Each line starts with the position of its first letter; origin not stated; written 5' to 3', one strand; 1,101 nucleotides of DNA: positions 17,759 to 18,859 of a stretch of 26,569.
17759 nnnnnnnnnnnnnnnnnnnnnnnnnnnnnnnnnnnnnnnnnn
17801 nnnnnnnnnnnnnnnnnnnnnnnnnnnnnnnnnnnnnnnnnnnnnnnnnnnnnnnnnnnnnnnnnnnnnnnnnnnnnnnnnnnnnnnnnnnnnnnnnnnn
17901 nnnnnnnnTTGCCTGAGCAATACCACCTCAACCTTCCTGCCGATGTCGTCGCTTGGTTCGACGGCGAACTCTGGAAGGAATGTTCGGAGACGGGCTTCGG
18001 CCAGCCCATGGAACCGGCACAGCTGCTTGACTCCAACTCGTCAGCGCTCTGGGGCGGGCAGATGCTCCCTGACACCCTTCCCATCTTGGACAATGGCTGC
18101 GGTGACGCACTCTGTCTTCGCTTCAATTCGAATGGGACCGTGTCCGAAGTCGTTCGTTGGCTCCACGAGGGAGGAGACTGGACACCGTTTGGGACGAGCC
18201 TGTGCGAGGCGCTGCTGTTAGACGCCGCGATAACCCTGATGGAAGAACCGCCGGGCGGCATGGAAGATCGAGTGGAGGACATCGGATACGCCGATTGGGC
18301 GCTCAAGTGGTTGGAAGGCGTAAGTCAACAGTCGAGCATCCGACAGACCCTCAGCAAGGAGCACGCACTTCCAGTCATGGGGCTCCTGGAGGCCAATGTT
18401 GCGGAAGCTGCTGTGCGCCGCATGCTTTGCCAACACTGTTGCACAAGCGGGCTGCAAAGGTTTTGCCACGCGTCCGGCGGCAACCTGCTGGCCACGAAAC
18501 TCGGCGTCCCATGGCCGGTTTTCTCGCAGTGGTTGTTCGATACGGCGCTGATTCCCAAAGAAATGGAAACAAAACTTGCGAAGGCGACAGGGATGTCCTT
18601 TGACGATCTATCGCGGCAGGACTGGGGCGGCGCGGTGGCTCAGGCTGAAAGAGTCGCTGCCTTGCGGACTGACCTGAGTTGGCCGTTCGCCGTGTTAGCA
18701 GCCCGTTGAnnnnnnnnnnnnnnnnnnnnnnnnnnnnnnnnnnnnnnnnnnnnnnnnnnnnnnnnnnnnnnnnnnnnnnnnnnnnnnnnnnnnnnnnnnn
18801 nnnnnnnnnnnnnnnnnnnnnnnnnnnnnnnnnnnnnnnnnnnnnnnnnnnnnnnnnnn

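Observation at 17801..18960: Low-GC islet at the 3' side of tRNA-Pro carrying an orphan SUKH immunity-type gene and an IS5-like transposase stub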

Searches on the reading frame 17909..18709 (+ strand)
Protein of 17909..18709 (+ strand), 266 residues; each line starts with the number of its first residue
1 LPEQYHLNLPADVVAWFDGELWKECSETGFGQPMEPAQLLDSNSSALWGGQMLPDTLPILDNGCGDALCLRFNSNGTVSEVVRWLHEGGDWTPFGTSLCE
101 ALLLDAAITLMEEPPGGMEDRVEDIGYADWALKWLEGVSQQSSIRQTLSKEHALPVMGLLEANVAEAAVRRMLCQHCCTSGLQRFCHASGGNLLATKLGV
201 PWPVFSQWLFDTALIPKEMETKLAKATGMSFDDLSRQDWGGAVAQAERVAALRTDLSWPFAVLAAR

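Call 5: search_protein_families(library=pfam, proteins=[window:17909-18709:+], max_evalue=1)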
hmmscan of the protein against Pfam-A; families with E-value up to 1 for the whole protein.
window:17909-18709:+ (266 aa): 2 families
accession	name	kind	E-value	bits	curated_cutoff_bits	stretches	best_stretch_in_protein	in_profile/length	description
PF09346.15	SMI1_KNR4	-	9e-05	23.5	25.4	1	46-98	68-119/125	SMI1 / KNR4 family (SUKH-1)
PF14568.11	SUKH_6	-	0.068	14.1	27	1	55-91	71-107/119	SMI1-KNR4 cell-wall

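Call 8: search_protein_families(library=ncbifam, proteins=[window:17909-18709:+], max_evalue=10)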
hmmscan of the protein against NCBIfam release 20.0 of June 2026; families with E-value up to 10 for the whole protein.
window:17909-18709:+ (266 aa): 0 families

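Call 9: find_homologous_proteins(query=window:17909-18709:+)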
Query window:17909-18709:+ (266 aa): 24 proteins with E <= 0.001 among 4081 candidates.
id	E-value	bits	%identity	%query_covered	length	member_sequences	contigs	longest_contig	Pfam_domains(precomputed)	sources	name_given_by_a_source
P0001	2.4e-180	616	100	100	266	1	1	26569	-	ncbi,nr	ncbi:MAG TPA: SMI1/KNR4 family protein [Planctomycetaceae bacterium]|nr:SMI1/KNR4 family protein [Pl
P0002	3.5e-150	517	86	99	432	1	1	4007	-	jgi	jgi:hypothetical protein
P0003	5.4e-141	487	81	98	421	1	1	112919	-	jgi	jgi:hypothetical protein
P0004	1.4e-140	486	79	99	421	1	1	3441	-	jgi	jgi:hypothetical protein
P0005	1.1e-139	483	80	99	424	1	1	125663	-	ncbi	ncbi:MAG: SMI1/KNR4 family protein [Gemmataceae bacterium]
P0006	7.8e-112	391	67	98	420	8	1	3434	-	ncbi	-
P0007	7.5e-109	382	67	98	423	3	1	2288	-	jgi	jgi:hypothetical protein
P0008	3.6e-102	360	75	80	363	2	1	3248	-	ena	-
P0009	6.0e-98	346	60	99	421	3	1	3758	-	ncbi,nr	ncbi:MAG: hypothetical protein KDA68_13795 [Planctomycetaceae bacterium]|nr:hypothetical protein [Pl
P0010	7.1e-85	303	79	65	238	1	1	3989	-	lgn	-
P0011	1.3e-73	266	52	97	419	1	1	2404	-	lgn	-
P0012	7.9e-73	263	50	98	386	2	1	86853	-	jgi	jgi:hypothetical protein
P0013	8.7e-73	263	70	67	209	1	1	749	-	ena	-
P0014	1.1e-64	237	45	99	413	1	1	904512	-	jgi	jgi:hypothetical protein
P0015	2.5e-64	235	46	98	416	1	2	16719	-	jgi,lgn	jgi:hypothetical protein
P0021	5.8e-57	211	48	88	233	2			PF09346.16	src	-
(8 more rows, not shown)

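Call 13: find_encoding_contigs(protein=P0005, flank=10000, max_places=3)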
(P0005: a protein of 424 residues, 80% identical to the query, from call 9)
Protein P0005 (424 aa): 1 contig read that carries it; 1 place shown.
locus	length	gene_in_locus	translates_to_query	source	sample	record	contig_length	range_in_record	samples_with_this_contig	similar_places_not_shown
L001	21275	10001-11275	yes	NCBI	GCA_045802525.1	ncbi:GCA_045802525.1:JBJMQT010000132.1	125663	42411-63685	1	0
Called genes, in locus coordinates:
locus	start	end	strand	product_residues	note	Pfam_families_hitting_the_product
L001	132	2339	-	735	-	PF13598:DUF4139 (weak)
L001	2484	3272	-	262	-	PF00583:Acetyltransf_1, PF13508:Acetyltransf_7 (weak)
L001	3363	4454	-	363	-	-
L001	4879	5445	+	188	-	PF04542:Sigma70_r2, PF08281:Sigma70_r4_2, PF04545:Sigma70_r4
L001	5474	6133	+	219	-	PF13490:zf-HC2 (weak)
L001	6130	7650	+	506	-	PF13428:TPR_14 (faint), PF07719:TPR_2 (faint), PF13424:TPR_12, PF00515:TPR_1 (faint), PF13432:TPR_16 (weak), PF14559:TPR_19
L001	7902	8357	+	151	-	PF12802:MarR_2, PF13463:HTH_27 (weak)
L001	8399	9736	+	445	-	PF12838:Fer4_7 (faint), PF13237:Fer4_10 (faint), PF13484:Fer4_16 (faint)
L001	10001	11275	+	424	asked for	-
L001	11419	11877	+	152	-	-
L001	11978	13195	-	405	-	-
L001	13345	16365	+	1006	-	PF13431:TPR_17 (faint), PF14559:TPR_19 (faint)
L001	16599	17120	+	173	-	PF02082:Rrf2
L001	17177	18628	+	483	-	PF19295:SufBD_N, PF01458:SUFBD_core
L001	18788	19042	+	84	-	-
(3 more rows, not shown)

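Call 14: find_encoding_contigs(protein=P0003, flank=10000, max_places=3)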
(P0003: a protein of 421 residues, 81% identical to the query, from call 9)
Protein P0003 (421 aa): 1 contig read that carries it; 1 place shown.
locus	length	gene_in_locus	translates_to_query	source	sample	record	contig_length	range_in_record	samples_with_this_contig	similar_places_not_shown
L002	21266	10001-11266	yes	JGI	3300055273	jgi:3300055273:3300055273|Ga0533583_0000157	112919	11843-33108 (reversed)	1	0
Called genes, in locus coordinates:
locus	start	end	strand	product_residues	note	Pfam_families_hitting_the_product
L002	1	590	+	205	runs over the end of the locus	-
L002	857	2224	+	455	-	PF01408:GFO_IDH_MocA, PF19051:GFO_IDH_MocA_C2, PF22725:GFO_IDH_MocA_C3 (faint)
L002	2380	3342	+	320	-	PF01551:Peptidase_M23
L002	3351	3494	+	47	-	-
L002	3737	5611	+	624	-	-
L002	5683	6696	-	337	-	PF14870:PSII_BNR (faint), PF15902:Sortilin-Vps10 (weak), PF02012:BNR (faint)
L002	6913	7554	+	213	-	PF12804:NTP_transf_3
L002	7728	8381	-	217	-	-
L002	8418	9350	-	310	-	PF00175:NAD_binding_1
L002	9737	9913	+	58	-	-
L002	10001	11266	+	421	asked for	-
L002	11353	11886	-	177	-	PF08818:DUF1801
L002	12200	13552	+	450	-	-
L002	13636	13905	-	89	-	-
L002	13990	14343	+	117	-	PF01022:HTH_5, PF12840:HTH_20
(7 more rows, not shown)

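Call 37: find_encoding_contigs(protein=P0002, flank=5000, max_places=2)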
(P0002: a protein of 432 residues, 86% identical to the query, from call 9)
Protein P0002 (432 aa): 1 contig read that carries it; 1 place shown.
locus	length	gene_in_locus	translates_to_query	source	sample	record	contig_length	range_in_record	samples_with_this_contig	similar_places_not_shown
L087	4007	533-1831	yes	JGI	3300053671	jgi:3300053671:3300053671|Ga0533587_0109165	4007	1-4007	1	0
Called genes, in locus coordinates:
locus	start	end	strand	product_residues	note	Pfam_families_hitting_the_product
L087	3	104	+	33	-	?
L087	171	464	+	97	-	PF01909:NTP_transf_2, PF18765:Polbeta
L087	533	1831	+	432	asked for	-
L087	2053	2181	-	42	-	-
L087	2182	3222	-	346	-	PF00756:Esterase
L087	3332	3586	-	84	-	-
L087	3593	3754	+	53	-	-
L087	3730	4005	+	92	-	?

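Call 38: find_encoding_contigs(protein=P0004, flank=5000, max_places=2)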
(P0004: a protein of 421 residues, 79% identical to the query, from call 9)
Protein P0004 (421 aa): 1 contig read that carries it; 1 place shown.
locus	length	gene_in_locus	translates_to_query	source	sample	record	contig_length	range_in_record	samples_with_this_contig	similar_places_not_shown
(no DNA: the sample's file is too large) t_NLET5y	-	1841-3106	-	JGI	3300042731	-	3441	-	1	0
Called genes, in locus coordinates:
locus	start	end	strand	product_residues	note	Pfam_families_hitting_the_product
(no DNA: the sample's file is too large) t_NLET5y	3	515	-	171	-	?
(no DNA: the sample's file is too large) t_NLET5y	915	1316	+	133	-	-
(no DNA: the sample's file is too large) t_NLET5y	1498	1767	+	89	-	-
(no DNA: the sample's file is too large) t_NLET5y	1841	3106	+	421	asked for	-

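Call 46: find_related_loci(query=A1, collection=metagenome_contigs, flank=6000)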
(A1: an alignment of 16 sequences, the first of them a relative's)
Query A1 (266 aa) in metagenome_contigs; peptide patterns used: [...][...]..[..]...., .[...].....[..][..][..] (x = any residue, [..] = any of these).
104 stretches matched a pattern; 33 encode a relative of the query (tblastn E <= 1e-3); 33 distinct loci.
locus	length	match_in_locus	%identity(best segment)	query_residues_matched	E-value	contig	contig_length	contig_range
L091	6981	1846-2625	68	4-263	1e-115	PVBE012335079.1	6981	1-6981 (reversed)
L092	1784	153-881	50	4-263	1e-76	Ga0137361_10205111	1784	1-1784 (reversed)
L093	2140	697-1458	48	1-263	5e-75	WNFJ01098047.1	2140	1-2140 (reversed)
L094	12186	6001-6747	48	5-263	1e-72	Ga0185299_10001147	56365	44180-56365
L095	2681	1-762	46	9-262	8e-71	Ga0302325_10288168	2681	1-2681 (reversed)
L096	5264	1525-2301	43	5-263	5e-65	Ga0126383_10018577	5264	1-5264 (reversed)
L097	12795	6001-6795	43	1-263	3e-65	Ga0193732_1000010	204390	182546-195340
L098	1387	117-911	42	1-263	4e-67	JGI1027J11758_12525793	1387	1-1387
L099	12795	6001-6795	43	1-263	4e-63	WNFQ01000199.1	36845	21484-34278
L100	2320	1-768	42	10-263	1e-59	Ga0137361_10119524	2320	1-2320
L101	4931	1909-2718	41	3-263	2e-54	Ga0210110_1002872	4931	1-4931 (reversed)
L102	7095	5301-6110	41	3-263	2e-54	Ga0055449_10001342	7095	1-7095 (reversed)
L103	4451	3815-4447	40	1-209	4e-45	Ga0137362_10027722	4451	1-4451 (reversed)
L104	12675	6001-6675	36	1-263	1e-44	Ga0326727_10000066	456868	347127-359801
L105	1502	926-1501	41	5-198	2e-45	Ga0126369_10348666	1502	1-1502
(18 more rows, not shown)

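Call 51: search_protein_families(library=pfam, alignment_id=A1, max_evalue=0.01)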
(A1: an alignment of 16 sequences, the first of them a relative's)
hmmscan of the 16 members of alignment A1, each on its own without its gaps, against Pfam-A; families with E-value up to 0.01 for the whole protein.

A. member 1, P0001 (266 aa): 1 family
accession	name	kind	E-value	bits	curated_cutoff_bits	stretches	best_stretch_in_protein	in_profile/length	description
PF09346.15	SMI1_KNR4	-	9e-05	23.5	25.4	1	46-98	68-119/125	SMI1 / KNR4 family (SUKH-1)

B. families by the number of members that match (of 16 scanned): 9 families
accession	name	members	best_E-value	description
PF09346.15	SMI1_KNR4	16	5.8e-05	SMI1 / KNR4 family (SUKH-1)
PF07719.23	TPR_2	5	0.0004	Tetratricopeptide repeat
PF00515.34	TPR_1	2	0.0066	Tetratricopeptide repeat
PF13424.12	TPR_12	2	0.007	Tetratricopeptide repeat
PF13432.12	TPR_16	1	9.8e-05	Tetratricopeptide repeat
PF13428.12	TPR_14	1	0.00034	Tetratricopeptide repeat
PF15943.11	YdaS_toxin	1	0.00037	Bacterial toxin YdaS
PF04212.24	MIT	1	0.0033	MIT (microtubule interacting and transport) domain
PF14568.11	SUKH_6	1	0.0092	SMI1-KNR4 cell-wall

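Call 52: search_solved_structures(query=A1, max_evalue=1, show_alignments=2)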
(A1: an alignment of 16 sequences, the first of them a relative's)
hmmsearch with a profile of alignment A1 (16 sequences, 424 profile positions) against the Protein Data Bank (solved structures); distinct sequences matched with E-value up to 1: 20.
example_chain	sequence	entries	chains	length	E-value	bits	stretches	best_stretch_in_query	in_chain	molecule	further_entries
9gzg_A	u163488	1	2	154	5.3e-06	28.9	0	271-310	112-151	Engineered CTPR protein with glutamic acids for conductivity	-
7obi_A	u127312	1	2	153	0.02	17.1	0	246-308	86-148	CTPR-rv4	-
2v6y_B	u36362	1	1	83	0.029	16.5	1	262-331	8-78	AAA FAMILY ATPASE, P60 KATANIN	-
2v6y_A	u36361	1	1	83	0.032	16.4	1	262-331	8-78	AAA FAMILY ATPASE, P60 KATANIN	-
2wqh_A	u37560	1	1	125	0.05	15.8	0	246-310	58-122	CTPR3Y3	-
7jrq_A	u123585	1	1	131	0.094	14.8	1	302-407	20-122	MPP1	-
5lyp_A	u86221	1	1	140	0.097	14.8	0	245-297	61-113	Small glutamine-rich tetratricopeptide repeat-containing protein 2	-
5lyn_A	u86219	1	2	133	0.1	14.7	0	245-297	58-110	Small glutamine-rich tetratricopeptide repeat-containing protein 2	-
6nxm_A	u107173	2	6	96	0.19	13.8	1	313-401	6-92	Design construct XAA_GVDQ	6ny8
6o0c_A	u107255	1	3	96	0.21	13.7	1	313-401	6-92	Design construct XAA_GVDQ mutant M4L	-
1na0_A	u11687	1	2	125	0.23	13.6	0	246-308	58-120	designed protein CTPR3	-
6nz1_A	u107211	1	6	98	0.24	13.5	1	311-402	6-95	Design construct XXA_GVDQ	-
9llv_A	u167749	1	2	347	0.33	13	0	245-334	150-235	Small glutamine-rich tetratricopeptide repeat-containing protein 2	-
2fo7_A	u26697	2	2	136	0.41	12.8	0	271-293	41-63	SYNTHETIC CONSENSUS TPR PROTEIN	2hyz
1na3_A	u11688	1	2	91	0.42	12.7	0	246-308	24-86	designed protein CTPR2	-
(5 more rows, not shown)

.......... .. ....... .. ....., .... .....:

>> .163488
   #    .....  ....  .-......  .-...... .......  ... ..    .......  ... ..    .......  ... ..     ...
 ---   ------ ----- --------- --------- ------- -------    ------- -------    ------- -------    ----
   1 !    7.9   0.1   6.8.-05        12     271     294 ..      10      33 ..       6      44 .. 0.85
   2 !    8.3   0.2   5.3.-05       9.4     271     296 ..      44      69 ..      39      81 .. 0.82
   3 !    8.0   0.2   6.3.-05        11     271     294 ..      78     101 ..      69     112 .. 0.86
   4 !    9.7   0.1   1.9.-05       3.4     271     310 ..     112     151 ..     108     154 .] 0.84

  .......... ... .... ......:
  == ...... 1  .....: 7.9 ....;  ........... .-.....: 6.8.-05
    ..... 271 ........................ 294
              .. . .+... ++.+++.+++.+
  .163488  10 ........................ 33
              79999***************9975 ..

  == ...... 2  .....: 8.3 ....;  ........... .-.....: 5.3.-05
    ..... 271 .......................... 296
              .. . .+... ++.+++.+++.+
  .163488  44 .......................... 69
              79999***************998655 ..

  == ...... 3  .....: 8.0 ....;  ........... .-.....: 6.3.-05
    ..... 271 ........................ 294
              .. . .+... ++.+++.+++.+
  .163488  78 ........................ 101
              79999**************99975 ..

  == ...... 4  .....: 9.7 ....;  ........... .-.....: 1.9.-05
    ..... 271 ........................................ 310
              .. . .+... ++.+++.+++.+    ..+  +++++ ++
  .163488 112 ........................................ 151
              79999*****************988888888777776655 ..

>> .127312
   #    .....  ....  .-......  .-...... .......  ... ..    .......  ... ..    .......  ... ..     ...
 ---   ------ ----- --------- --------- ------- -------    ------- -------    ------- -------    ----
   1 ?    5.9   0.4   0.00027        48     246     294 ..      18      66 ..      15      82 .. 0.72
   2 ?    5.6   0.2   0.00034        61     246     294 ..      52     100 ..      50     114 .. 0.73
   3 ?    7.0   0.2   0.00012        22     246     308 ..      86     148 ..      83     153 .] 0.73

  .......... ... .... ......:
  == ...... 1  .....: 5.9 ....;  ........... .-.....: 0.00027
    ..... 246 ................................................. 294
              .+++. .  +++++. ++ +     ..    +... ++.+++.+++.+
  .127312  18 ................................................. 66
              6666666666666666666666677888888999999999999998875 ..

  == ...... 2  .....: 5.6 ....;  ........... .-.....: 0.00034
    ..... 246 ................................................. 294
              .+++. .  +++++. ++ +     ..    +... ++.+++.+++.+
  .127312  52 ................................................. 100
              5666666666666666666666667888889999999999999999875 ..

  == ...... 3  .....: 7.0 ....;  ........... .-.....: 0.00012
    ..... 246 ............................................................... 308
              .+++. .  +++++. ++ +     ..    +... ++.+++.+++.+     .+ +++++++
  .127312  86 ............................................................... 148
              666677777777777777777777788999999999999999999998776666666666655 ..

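Call 56: search_protein_families(library=pfam, proteins=[L099:2-4462:+, L097:4533-5954:+, L096:3-1466:+, L103:319-2499:+, L101:916-3147:+, L094:4586-5926:+, L091:33-1661:+, L097:8385-8732:+, L099:7232-7591:+, L103:2869-3435:+], max_evalue=0.001)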
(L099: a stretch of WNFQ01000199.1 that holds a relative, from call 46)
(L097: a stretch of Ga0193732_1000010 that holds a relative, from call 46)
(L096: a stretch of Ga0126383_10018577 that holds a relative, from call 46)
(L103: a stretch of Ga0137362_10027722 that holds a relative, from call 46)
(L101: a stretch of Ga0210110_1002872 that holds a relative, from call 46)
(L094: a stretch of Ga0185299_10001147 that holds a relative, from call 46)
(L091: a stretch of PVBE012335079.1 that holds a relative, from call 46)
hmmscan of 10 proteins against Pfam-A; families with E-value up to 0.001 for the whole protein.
L099:2-4462:+ (1487 aa): 2 families
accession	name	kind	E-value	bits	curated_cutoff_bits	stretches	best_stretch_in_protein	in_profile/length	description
PF05593.20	RHS_repeat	-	1e-131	427.8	22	14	654-687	1-34/38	RHS Repeat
PF20148.4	DUF6531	-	1.6e-07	32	24.1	1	58-104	5-50/74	Domain of unknown function (DUF6531)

L097:4533-5954:+ (474 aa): 1 family
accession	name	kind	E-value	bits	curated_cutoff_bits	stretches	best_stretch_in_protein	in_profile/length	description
PF05593.20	RHS_repeat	-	3.4e-09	37.3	22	0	87-114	2-32/38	RHS Repeat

L096:3-1466:+ (488 aa): 1 family
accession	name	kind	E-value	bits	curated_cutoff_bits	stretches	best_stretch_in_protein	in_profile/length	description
PF05593.20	RHS_repeat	-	3.9e-08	33.9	22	0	70-106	2-32/38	RHS Repeat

L103:319-2499:+ (727 aa): 1 family
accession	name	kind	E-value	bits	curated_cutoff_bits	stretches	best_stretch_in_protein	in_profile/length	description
PF05593.20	RHS_repeat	-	5.9e-30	103.5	22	2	284-315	1-32/38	RHS Repeat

L101:916-3147:+ (744 aa): 2 families
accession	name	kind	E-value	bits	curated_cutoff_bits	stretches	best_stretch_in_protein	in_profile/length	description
PF09346.15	SMI1_KNR4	-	8.8e-12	46.2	25.4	1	333-429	13-118/125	SMI1 / KNR4 family (SUKH-1)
PF14567.11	SUKH_5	-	0.00085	19.6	27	0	89-122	23-56/142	SMI1-KNR4 cell-wall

L094:4586-5926:+ (447 aa): 2 families
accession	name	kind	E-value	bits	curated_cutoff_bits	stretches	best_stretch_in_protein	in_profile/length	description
PF00144.29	Beta-lactamase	-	1e-79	268.5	27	1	79-431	2-319/329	Beta-lactamase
PF13354.11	Beta-lactamase2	-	0.00077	19.3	22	0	121-193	15-80/214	Beta-lactamase enzyme family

L091:33-1661:+ (543 aa): 4 families
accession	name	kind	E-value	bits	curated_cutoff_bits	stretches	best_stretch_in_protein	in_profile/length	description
PF00326.27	Peptidase_S9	-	5.5e-07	29.7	22.6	1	281-418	38-172/213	Prolyl oligopeptidase family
PF12697.13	Abhydrolase_6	-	5.2e-06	27.7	26.3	1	219-430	1-158/217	Alpha/beta hydrolase family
PF01738.24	DLH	-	5.5e-05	23.3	21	1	204-336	3-126/217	Dienelactone hydrolase family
PF05448.18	AXE1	-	0.00012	21.4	21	1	186-333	53-202/321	Acetyl xylan esterase (AXE1)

L097:8385-8732:+ (116 aa): 0 families

L099:7232-7591:+ (120 aa): 1 family
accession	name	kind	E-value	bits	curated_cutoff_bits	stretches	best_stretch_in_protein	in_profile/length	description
PF05593.20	RHS_repeat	-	3.7e-15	56.3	22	2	20-51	5-36/38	RHS Repeat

L103:2869-3435:+ (189 aa): 0 families
